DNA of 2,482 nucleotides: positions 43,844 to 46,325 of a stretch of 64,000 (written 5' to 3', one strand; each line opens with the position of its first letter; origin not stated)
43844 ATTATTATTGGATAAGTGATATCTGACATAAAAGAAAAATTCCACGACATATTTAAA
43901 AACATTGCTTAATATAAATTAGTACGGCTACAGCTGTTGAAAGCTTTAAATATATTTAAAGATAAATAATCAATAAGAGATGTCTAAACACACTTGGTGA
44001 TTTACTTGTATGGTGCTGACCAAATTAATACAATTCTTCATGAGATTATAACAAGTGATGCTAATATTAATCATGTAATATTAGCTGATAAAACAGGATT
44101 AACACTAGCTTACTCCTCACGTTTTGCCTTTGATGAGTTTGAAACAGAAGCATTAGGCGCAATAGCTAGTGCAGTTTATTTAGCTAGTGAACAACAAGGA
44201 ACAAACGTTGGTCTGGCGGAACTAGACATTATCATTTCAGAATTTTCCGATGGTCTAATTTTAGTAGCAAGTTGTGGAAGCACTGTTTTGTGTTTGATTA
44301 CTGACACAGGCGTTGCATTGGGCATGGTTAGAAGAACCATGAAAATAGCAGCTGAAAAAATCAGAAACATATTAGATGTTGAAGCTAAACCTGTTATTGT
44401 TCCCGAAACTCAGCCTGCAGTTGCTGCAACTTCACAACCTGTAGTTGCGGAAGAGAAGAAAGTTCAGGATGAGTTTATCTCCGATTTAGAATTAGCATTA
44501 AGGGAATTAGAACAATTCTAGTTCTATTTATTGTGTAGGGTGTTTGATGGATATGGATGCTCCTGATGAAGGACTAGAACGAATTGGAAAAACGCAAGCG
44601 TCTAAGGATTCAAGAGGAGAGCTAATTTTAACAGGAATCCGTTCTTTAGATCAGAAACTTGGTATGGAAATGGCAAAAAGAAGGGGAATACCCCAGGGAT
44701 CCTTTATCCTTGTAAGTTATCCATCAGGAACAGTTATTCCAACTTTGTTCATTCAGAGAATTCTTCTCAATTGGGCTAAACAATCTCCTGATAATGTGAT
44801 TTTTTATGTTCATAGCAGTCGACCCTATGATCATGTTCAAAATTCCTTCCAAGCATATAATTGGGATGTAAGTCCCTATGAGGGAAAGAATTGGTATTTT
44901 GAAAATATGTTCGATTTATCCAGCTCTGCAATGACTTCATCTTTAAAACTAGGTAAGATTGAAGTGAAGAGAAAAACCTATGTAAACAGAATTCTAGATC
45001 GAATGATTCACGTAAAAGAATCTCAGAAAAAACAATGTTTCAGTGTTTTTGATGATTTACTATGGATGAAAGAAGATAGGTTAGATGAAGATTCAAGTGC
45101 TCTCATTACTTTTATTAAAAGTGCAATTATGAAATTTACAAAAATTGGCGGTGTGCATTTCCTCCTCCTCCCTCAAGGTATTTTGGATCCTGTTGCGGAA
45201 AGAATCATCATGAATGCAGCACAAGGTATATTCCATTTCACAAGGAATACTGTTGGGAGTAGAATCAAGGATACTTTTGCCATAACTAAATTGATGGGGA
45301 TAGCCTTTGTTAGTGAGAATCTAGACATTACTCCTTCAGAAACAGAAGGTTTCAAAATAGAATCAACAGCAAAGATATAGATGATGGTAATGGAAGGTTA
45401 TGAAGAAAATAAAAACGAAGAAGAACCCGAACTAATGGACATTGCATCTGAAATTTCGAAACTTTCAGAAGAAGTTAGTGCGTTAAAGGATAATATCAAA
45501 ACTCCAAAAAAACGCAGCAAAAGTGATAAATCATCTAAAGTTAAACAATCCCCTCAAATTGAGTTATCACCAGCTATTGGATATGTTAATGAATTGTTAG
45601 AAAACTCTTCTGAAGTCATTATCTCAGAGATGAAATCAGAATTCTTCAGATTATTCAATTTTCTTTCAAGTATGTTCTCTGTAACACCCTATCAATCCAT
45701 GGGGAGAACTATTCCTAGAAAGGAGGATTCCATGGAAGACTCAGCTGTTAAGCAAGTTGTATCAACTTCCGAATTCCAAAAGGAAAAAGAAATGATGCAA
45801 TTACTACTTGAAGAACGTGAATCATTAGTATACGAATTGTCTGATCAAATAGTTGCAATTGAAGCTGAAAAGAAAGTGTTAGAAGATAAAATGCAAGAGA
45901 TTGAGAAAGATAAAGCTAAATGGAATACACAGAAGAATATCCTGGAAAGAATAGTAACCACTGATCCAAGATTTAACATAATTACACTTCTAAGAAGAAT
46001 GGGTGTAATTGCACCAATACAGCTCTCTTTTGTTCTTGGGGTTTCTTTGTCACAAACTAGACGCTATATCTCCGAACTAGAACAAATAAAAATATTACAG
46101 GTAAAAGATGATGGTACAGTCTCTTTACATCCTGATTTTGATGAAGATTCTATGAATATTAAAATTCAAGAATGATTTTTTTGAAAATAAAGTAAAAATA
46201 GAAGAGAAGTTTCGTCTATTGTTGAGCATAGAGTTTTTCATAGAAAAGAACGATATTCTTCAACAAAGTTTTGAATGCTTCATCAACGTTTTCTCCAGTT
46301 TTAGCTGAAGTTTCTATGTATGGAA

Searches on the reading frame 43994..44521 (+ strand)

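Call 60: search_protein_families(library=pfam, proteins=[window:43994-44521:+], max_evalue=0.01)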
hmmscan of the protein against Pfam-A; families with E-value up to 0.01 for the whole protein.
window:43994-44521:+ (175 aa): 2 families
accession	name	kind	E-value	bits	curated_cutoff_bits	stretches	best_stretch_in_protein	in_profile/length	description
PF03259.23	Robl_LC7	-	9.4e-08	32.1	23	1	17-102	7-90/91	Roadblock/LC7 domain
PF08923.16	MAPKK1_Int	-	0.00022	21.5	25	1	9-112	1-101/119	Mitogen-activated protein kinase kinase 1 interacting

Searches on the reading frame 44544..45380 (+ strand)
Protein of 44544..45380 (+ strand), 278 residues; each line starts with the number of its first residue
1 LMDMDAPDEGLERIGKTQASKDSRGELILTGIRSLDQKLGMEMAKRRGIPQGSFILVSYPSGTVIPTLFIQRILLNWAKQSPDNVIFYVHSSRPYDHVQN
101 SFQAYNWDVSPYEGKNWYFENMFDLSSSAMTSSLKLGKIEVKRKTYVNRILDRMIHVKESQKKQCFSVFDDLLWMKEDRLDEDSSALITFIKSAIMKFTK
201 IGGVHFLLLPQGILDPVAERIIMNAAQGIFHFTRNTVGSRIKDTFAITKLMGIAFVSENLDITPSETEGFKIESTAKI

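Call 61: search_protein_families(library=pfam, proteins=[window:44544-45380:+], max_evalue=0.01)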
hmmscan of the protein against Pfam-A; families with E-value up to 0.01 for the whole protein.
window:44544-45380:+ (278 aa): 1 family
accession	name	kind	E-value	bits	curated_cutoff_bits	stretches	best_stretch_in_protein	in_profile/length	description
PF06745.19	ATPase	-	2.3e-05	24.3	26.6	1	30-153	3-110/231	KaiC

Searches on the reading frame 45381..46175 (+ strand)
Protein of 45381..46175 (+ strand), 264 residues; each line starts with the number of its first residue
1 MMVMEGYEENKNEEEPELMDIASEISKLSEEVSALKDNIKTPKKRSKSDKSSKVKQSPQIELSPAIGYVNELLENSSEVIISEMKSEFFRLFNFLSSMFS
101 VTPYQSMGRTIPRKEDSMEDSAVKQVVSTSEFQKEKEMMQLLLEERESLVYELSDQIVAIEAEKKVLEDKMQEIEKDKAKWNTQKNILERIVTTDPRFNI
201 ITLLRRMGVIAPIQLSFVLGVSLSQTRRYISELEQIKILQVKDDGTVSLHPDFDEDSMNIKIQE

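Call 60: search_protein_families(library=pfam, proteins=[window:45381-46175:+], max_evalue=0.01)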
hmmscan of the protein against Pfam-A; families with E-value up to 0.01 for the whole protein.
window:45381-46175:+ (264 aa): 1 family
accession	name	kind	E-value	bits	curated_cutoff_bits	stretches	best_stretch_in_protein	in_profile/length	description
PF25705.1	Gad1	-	0.0032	17.5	27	1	70-195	29-152/293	Gabija anti-defense 1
